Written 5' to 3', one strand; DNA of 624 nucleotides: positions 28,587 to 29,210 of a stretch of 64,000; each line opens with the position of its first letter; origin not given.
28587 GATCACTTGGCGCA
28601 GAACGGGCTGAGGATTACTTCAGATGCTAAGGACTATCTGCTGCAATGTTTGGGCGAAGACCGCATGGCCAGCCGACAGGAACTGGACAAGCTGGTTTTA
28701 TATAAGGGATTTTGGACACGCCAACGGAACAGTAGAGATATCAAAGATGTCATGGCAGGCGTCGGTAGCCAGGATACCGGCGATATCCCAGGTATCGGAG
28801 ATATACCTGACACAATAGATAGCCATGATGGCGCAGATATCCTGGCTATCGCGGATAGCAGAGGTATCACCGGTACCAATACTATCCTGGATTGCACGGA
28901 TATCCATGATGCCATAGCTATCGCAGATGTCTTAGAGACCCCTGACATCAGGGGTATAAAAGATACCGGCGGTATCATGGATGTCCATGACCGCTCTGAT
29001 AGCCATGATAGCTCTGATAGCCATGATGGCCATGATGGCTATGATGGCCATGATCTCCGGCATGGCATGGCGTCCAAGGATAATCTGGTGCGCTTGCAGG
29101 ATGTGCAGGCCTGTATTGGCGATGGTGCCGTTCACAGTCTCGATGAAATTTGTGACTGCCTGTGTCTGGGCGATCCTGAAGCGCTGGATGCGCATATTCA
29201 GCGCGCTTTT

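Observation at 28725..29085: In-frame D/H/I/G-rich minisatellite, about 360 bp, inserted into the essential holA gene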

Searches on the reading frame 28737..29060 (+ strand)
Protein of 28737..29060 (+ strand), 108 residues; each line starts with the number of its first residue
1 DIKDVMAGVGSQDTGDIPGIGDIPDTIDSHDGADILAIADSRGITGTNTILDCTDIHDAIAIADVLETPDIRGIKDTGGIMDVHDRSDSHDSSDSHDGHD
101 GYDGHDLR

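Call 43: search_protein_representatives(protein=window:28737-29060:+)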
Query: 108 residues. Proteins with E-value up to 0.001 (for the whole library): 1; up to 1e-10: 0; up to 1e-30: 0. The best 1 are listed.
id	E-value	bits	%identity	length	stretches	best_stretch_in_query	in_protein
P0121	4.9e-05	39.6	32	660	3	1-108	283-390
